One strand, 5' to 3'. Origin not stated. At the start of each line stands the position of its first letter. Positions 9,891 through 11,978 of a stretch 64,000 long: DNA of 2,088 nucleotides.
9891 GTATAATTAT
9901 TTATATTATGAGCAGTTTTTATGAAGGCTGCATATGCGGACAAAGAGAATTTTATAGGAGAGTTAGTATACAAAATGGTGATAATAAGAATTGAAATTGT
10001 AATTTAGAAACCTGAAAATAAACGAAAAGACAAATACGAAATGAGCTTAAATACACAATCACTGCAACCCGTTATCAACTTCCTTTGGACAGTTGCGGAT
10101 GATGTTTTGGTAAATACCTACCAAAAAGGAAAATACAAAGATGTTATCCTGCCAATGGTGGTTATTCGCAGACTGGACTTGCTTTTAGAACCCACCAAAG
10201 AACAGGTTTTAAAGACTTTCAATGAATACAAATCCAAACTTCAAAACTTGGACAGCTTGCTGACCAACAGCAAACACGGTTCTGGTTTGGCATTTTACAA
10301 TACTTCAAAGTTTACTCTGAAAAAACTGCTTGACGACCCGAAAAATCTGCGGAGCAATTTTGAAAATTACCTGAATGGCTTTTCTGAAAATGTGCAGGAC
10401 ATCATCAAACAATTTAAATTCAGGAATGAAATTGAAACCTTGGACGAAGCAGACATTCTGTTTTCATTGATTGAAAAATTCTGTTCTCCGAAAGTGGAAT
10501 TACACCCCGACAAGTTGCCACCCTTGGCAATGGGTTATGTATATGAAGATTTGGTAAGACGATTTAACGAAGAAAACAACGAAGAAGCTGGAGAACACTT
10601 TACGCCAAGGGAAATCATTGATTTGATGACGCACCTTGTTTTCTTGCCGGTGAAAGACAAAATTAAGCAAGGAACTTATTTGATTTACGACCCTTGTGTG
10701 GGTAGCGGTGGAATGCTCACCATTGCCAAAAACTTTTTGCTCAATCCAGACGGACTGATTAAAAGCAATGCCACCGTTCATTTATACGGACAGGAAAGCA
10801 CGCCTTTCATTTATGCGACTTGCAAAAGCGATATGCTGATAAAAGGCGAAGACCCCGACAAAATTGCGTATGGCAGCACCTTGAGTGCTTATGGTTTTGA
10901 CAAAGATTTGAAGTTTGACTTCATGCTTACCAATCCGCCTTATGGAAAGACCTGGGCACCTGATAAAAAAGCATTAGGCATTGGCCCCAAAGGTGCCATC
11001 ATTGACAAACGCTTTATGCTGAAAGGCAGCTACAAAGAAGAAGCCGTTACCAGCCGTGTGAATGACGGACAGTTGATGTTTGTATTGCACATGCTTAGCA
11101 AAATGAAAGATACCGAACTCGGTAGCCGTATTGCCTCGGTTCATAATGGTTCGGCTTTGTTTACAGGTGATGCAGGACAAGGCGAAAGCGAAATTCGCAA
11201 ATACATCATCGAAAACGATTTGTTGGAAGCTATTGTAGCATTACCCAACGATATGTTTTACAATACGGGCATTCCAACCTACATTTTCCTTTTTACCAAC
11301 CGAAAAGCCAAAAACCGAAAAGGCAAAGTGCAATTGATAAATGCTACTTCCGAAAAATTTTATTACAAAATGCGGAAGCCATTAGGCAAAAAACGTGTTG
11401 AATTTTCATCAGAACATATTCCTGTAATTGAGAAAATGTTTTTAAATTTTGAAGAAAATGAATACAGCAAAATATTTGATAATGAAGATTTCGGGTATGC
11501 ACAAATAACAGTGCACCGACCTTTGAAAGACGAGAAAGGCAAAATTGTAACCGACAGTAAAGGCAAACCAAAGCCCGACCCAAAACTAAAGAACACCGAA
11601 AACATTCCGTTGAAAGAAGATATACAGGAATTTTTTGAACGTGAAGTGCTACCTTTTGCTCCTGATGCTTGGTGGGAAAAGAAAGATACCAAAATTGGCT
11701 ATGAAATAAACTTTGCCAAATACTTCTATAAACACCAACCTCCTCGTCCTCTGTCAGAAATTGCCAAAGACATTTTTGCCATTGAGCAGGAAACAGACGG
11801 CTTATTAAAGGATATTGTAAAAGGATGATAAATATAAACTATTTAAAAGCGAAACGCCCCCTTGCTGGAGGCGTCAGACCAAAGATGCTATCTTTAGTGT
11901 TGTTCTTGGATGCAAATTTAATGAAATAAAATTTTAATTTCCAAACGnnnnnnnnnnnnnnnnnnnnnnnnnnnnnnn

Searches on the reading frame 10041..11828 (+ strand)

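Call 8: search_protein_families(library=pfam, proteins=[window:10041-11828:+], max_evalue=0.01)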
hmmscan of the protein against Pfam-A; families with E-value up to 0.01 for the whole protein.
window:10041-11828:+ (595 aa): 3 families
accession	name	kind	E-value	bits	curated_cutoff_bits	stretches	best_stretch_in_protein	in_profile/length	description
PF02384.22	N6_Mtase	-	5.8e-56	190.5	20.4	1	164-482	6-288/311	N-6 DNA Methylase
PF12161.14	HsdM_N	-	5.6e-22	79.3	24.5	1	13-147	3-135/135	HsdM N-terminal domain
PF07669.17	Eco57I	-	0.0014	19.2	25.3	1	284-404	63-169/171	Eco57I restriction-modification methylase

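Call 9: search_protein_families(library=padloc, proteins=[window:10041-11828:+], max_evalue=0.01)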
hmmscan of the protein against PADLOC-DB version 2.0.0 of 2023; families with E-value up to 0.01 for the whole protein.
window:10041-11828:+ (595 aa): 26 families (the best 25 are shown)
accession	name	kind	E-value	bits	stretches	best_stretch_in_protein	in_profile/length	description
PDLC03029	MTase_I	-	1.1e-235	782.1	2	6-496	4-477/661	Type I methyltransferase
PDLC03031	MTase_I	-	8.2e-49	164.5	1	19-483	15-470/834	Type I methyltransferase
PDLC03022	MTase_I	-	3.8e-40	136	1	164-438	166-421/857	Type I methyltransferase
PDLC03027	MTase_I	-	7e-32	108.8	1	164-441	138-386/810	Type I methyltransferase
PDLC03019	MTase_I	-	2.6e-30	103.4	1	164-467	150-419/932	Type I methyltransferase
PDLC03021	MTase_I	-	3.2e-30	103.4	1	90-473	84-421/491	Type I methyltransferase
PDLC03038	MTase_I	-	3.3e-28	96.1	1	9-439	7-399/896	Type I methyltransferase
PDLC03026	MTase_I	-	5.9e-28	96.2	1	101-468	65-398/487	Type I methyltransferase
PDLC03035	MTase_I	-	9.6e-26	88.5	1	13-467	12-428/653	Type I methyltransferase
PDLC03028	MTase_I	-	1.2e-24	84.5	1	11-472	729-1164/1236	Type I methyltransferase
PDLC03240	MTase_II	-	9.1e-23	78.8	1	28-434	24-401/511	Type II methyltransferase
PDLC03039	MTase_I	-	1.5e-21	74.3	1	13-439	9-397/708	Type I methyltransferase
PDLC03025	MTase_I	-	9.1e-21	72.1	1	127-452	109-391/569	Type I methyltransferase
PDLC03032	MTase_I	-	1.2e-18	64.6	1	138-435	113-383/1001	Type I methyltransferase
PDLC03036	MTase_I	-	7.8e-16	55.6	1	162-424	194-435/635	Type I methyltransferase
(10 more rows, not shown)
